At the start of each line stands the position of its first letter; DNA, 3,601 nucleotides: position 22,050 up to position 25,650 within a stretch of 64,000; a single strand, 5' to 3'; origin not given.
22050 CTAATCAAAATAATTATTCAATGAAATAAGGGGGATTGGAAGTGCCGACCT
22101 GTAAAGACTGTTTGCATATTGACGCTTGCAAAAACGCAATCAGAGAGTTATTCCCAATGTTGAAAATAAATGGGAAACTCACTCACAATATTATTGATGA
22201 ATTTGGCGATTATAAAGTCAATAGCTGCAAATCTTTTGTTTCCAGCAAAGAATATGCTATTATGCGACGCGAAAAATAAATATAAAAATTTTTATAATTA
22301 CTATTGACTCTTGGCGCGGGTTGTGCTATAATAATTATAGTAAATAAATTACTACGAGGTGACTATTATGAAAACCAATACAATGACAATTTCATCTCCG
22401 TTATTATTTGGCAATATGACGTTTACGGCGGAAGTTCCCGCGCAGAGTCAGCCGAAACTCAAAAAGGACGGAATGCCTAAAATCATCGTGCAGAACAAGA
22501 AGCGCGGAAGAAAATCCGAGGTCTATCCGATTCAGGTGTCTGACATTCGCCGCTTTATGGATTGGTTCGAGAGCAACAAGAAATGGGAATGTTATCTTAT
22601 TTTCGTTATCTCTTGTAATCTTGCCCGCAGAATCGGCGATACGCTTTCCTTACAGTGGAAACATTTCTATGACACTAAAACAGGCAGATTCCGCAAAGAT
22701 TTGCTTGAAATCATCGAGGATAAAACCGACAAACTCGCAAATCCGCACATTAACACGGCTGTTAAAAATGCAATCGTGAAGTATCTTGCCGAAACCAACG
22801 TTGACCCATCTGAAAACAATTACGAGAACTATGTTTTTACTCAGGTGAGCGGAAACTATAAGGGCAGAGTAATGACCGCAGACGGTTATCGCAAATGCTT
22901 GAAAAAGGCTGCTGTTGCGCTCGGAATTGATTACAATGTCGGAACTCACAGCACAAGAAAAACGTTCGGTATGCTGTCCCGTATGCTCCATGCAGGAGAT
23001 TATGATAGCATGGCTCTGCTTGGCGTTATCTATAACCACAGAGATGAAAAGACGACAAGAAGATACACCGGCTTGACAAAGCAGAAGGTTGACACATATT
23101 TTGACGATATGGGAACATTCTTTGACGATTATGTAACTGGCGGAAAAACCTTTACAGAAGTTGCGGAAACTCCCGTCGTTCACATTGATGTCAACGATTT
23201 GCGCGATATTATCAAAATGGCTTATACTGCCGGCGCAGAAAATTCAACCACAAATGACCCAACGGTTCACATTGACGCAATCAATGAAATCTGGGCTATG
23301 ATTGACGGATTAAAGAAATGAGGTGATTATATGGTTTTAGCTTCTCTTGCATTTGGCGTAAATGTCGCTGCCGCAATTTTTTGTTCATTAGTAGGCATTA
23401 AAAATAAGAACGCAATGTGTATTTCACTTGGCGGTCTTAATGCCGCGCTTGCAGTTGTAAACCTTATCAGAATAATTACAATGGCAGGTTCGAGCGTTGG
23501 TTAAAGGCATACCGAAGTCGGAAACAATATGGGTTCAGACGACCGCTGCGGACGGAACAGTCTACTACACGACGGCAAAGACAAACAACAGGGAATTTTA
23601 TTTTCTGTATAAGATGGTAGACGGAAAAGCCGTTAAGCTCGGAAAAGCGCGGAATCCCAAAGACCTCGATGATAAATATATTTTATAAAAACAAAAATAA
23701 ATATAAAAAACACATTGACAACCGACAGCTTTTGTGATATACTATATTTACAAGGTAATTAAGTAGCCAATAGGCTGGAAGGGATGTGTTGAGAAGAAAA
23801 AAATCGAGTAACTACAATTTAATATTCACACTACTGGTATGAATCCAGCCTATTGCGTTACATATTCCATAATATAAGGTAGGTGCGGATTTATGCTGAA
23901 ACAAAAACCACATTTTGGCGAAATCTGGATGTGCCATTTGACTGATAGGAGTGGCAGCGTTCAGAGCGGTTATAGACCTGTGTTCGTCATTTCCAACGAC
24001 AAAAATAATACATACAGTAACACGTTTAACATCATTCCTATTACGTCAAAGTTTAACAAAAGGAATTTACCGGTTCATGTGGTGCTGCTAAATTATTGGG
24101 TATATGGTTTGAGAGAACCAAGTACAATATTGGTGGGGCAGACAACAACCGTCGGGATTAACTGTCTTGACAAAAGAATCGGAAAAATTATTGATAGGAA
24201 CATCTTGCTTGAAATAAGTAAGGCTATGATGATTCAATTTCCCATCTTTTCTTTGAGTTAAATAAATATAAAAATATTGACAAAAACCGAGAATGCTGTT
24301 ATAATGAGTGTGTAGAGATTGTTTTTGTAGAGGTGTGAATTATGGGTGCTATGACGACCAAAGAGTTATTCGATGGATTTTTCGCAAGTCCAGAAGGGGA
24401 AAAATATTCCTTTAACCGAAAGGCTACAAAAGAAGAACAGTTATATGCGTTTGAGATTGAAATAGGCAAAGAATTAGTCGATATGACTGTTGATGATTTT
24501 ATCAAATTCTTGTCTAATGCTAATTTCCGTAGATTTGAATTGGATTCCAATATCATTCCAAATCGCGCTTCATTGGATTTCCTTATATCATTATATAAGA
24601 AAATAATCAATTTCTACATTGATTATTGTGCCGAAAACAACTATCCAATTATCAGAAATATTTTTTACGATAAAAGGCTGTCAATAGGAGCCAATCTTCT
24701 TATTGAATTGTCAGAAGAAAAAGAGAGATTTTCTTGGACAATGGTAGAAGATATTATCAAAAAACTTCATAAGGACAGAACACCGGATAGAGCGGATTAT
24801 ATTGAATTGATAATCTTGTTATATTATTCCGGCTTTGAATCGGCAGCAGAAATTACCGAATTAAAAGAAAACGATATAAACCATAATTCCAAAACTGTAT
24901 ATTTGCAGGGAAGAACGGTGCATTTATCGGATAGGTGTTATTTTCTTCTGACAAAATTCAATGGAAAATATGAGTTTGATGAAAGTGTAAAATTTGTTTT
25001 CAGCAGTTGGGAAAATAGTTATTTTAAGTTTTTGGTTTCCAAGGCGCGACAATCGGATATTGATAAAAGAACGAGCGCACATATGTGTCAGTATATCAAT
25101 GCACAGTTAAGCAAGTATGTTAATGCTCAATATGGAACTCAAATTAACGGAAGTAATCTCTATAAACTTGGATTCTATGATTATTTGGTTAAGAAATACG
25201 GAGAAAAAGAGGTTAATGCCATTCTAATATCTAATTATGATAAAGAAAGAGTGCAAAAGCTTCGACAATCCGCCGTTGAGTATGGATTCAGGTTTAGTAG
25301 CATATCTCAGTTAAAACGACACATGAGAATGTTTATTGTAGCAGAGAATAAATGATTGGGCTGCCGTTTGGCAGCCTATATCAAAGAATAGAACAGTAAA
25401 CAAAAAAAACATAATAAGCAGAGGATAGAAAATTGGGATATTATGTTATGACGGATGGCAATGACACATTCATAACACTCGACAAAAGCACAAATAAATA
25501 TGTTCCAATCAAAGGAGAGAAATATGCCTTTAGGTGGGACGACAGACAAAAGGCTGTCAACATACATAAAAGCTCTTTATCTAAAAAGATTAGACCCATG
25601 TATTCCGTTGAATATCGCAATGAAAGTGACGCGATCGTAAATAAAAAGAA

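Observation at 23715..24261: Orphan MazF/PemK-like toxin preceded by its own promoter and a structured 150-nt leader, sitting between two recombinase genes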

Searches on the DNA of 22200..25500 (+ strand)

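Call 10: search_dna_similar(query=window:22200-25500:+, collection=phages, mode=distant, max_rows=20)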
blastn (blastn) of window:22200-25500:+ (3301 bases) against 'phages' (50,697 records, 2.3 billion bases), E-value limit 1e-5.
No match.

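Call 11: search_rna_families(source=window, start=23650, end=24350, threshold=evalue, max_evalue=10)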
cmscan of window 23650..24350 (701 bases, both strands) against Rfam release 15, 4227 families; matches with E-value up to 10: 4.
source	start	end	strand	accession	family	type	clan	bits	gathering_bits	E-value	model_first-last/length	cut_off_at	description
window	24219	24300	+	RF00133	SNORD33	Gene; snRNA; snoRNA; CD-box;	CL00054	21.4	44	0.43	1-85/85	no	Small nucleolar RNA Z195/SNORD33/SNORD32 family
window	24222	24315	+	RF01214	snR51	Gene; snRNA; snoRNA; CD-box;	CL00058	20.9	44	9.5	1-98/98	no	Small nucleolar RNA snR51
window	24236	24297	-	RF02060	STnc410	Gene; sRNA;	-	18.2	50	0.18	1-158/158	no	Enterobacterial sRNA STnc410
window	24223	24300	+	RF01569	DdR2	Gene; snRNA; snoRNA; CD-box;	-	17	80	9.3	1-83/83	no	Dictyostelium snoRNA DdR2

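Call 41: search_rna_families(sources=[L061, L062, L063, L064, L065, L066, L067, L068, L069, L070, L071, L072, L073, L074, L075, L076, L077, L078], threshold=gathering)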
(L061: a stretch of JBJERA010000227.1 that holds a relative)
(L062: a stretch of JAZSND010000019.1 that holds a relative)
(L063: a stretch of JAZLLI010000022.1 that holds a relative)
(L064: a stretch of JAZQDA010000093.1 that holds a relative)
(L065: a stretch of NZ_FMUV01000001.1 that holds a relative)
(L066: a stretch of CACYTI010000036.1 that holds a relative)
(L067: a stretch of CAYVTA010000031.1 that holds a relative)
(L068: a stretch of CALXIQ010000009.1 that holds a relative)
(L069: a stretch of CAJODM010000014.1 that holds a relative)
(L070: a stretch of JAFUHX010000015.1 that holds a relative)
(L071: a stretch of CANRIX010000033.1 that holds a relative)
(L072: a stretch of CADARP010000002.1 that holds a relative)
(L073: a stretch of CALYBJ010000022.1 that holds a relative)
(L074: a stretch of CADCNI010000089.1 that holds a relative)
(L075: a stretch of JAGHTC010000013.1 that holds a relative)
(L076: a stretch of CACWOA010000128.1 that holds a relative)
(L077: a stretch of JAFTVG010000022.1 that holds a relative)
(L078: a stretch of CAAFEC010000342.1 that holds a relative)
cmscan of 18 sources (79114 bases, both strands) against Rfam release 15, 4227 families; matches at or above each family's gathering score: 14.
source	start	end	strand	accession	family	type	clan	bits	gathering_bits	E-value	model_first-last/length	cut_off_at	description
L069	2369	2463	+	RF00162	SAM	Cis-reg; riboswitch;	CL00012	63.5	44.4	2.5e-12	1-108/108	no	SAM riboswitch aptamer (S box leader)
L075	2327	2447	+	RF00162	SAM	Cis-reg; riboswitch;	CL00012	60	44.4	2.6e-11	1-108/108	no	SAM riboswitch aptamer (S box leader)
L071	256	343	+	RF00162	SAM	Cis-reg; riboswitch;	CL00012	57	44.4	2e-10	1-108/108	no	SAM riboswitch aptamer (S box leader)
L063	2320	2406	+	RF00162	SAM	Cis-reg; riboswitch;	CL00012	56.8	44.4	2.2e-10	1-108/108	no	SAM riboswitch aptamer (S box leader)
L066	2374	2462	+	RF00162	SAM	Cis-reg; riboswitch;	CL00012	55.9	44.4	4e-10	1-108/108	no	SAM riboswitch aptamer (S box leader)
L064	2329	2417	+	RF00162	SAM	Cis-reg; riboswitch;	CL00012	54.6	44.4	1e-09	1-108/108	no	SAM riboswitch aptamer (S box leader)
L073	2286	2372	+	RF00162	SAM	Cis-reg; riboswitch;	CL00012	54.3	44.4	1.2e-09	1-108/108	no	SAM riboswitch aptamer (S box leader)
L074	2227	2315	+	RF00162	SAM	Cis-reg; riboswitch;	CL00012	53.1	44.4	2.7e-09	1-108/108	no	SAM riboswitch aptamer (S box leader)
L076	2131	2219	+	RF00162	SAM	Cis-reg; riboswitch;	CL00012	51.8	44.4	6.2e-09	1-108/108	no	SAM riboswitch aptamer (S box leader)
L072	4658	4747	-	RF00005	tRNA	Gene; tRNA;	CL00001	48.4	29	3.4e-07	1-71/71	no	tRNA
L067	2309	2403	+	RF00162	SAM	Cis-reg; riboswitch;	CL00012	47.2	44.4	1.4e-07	1-108/108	no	SAM riboswitch aptamer (S box leader)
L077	2301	2395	+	RF00162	SAM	Cis-reg; riboswitch;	CL00012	47.2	44.4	1.4e-07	1-108/108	no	SAM riboswitch aptamer (S box leader)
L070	2315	2402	+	RF00162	SAM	Cis-reg; riboswitch;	CL00012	47.1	44.4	1.5e-07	1-108/108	no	SAM riboswitch aptamer (S box leader)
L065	2348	2453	+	RF00162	SAM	Cis-reg; riboswitch;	CL00012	45.3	44.4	5.1e-07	4-105/108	no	SAM riboswitch aptamer (S box leader)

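Call 87: search_rna_families(sources=[L009, L111, L113, L061, L011], threshold=evalue, max_evalue=0.01, show_alignments=1)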
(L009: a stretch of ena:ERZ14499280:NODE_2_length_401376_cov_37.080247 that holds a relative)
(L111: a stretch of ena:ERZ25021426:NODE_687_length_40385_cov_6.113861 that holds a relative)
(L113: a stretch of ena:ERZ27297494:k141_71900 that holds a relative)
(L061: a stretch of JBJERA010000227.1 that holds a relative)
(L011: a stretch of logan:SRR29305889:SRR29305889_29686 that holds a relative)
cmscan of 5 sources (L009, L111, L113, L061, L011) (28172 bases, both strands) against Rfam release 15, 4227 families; matches with E-value up to 0.01: 6.
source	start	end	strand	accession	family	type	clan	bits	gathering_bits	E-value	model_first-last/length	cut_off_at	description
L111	5261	5366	-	RF00168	Lysine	Cis-reg; riboswitch;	-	51.7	30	5.4e-11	66-182/182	5'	Lysine riboswitch aptamer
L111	2010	2098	+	RF00162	SAM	Cis-reg; riboswitch;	CL00012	36.4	44.4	6.7e-05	1-108/108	no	SAM riboswitch aptamer (S box leader)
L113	2007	2095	+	RF00162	SAM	Cis-reg; riboswitch;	CL00012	36.4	44.4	6.7e-05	1-108/108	no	SAM riboswitch aptamer (S box leader)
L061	2321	2409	+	RF00162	SAM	Cis-reg; riboswitch;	CL00012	36.2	44.4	7.9e-05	1-108/108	no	SAM riboswitch aptamer (S box leader)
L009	2521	2609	+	RF00162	SAM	Cis-reg; riboswitch;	CL00012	35.5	44.4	0.00013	1-108/108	no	SAM riboswitch aptamer (S box leader)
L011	2521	2609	+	RF00162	SAM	Cis-reg; riboswitch;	CL00012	35.5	44.4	0.00013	1-108/108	no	SAM riboswitch aptamer (S box leader)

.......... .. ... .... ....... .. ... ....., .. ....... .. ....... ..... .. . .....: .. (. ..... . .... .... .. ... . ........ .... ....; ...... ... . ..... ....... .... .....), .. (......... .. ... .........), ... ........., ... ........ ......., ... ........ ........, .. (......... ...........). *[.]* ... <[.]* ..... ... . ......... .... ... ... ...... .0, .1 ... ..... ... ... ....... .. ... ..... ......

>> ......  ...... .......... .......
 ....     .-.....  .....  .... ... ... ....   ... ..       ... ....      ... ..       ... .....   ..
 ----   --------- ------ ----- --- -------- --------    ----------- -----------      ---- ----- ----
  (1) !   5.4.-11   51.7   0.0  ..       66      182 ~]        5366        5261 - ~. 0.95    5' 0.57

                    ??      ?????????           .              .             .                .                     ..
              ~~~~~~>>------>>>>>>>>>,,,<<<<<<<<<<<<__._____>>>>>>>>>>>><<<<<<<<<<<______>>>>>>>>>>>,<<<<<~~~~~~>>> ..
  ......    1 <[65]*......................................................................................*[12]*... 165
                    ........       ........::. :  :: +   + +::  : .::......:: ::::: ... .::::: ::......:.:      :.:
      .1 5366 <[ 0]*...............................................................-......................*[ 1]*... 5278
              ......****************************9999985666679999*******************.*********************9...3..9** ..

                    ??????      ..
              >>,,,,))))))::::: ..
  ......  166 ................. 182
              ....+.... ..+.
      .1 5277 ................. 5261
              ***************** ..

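Call 105: search_rna_families(sources=[L079, L080, L082, L083, L084, L085, L086, L087, L088, L089, L090, L091, L092, L093, L096, L098, L101, L102, L104, L114], threshold=gathering)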
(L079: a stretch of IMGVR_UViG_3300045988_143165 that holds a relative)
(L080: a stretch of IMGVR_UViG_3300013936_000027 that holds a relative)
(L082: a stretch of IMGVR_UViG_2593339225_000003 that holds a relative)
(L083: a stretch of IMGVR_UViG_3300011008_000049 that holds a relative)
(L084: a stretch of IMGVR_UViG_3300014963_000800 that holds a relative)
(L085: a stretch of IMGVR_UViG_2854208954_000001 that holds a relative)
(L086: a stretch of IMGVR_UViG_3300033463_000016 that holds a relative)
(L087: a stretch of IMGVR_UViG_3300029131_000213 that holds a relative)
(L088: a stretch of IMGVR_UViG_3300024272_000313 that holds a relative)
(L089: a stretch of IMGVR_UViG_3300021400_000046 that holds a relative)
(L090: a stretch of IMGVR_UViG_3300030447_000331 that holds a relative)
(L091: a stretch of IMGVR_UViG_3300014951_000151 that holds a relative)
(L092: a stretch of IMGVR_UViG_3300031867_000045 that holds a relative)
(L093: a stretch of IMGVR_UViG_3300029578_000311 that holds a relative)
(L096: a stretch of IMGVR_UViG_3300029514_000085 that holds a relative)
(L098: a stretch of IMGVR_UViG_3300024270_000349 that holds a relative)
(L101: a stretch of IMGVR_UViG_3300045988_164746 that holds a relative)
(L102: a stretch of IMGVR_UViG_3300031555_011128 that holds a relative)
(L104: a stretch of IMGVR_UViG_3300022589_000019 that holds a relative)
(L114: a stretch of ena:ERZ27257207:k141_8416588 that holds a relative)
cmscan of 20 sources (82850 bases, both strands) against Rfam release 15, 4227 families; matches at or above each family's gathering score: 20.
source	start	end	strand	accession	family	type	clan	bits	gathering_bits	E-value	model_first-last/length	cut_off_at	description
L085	1328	1451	+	RF00162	SAM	Cis-reg; riboswitch;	CL00012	61.5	44.4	1e-11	1-108/108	no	SAM riboswitch aptamer (S box leader)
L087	1328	1451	+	RF00162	SAM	Cis-reg; riboswitch;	CL00012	61.5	44.4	1e-11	1-108/108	no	SAM riboswitch aptamer (S box leader)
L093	1327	1450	+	RF00162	SAM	Cis-reg; riboswitch;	CL00012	61.5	44.4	1e-11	1-108/108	no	SAM riboswitch aptamer (S box leader)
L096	1327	1450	+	RF00162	SAM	Cis-reg; riboswitch;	CL00012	61.5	44.4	1e-11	1-108/108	no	SAM riboswitch aptamer (S box leader)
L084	1328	1452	+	RF00162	SAM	Cis-reg; riboswitch;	CL00012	61.2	44.4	1.2e-11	1-108/108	no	SAM riboswitch aptamer (S box leader)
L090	1327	1450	+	RF00162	SAM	Cis-reg; riboswitch;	CL00012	59.9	44.4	2.8e-11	1-108/108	no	SAM riboswitch aptamer (S box leader)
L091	1327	1450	+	RF00162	SAM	Cis-reg; riboswitch;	CL00012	59.9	44.4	2.8e-11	1-108/108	no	SAM riboswitch aptamer (S box leader)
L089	1334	1445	+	RF00162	SAM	Cis-reg; riboswitch;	CL00012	59.6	44.4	3.6e-11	1-108/108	no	SAM riboswitch aptamer (S box leader)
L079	1328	1415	+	RF00162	SAM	Cis-reg; riboswitch;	CL00012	58.7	44.4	6.6e-11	1-108/108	no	SAM riboswitch aptamer (S box leader)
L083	1317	1404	+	RF00162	SAM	Cis-reg; riboswitch;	CL00012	56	44.4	3.9e-10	1-108/108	no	SAM riboswitch aptamer (S box leader)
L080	1331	1418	+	RF00162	SAM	Cis-reg; riboswitch;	CL00012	55.8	44.4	4.5e-10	1-108/108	no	SAM riboswitch aptamer (S box leader)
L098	1327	1412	+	RF00162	SAM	Cis-reg; riboswitch;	CL00012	53.7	44.4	1.8e-09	1-108/108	no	SAM riboswitch aptamer (S box leader)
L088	1323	1411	+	RF00162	SAM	Cis-reg; riboswitch;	CL00012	53.1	44.4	2.8e-09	1-108/108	no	SAM riboswitch aptamer (S box leader)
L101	1326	1411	+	RF00162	SAM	Cis-reg; riboswitch;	CL00012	53.1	44.4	2.7e-09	1-108/108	no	SAM riboswitch aptamer (S box leader)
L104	1327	1412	+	RF00162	SAM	Cis-reg; riboswitch;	CL00012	53.1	44.4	2.7e-09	1-108/108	no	SAM riboswitch aptamer (S box leader)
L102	1329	1414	+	RF00162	SAM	Cis-reg; riboswitch;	CL00012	50.5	44.4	1.6e-08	1-108/108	no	SAM riboswitch aptamer (S box leader)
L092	1310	1461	+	RF00162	SAM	Cis-reg; riboswitch;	CL00012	49.6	44.4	2.9e-08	1-108/108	no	SAM riboswitch aptamer (S box leader)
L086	1307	1425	+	RF00162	SAM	Cis-reg; riboswitch;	CL00012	47.1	44.4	1.6e-07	1-108/108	no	SAM riboswitch aptamer (S box leader)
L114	9807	9925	+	RF00162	SAM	Cis-reg; riboswitch;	CL00012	47.1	44.4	1.6e-07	1-108/108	no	SAM riboswitch aptamer (S box leader)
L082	1348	1453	+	RF00162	SAM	Cis-reg; riboswitch;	CL00012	45.3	44.4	5.3e-07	4-105/108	no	SAM riboswitch aptamer (S box leader)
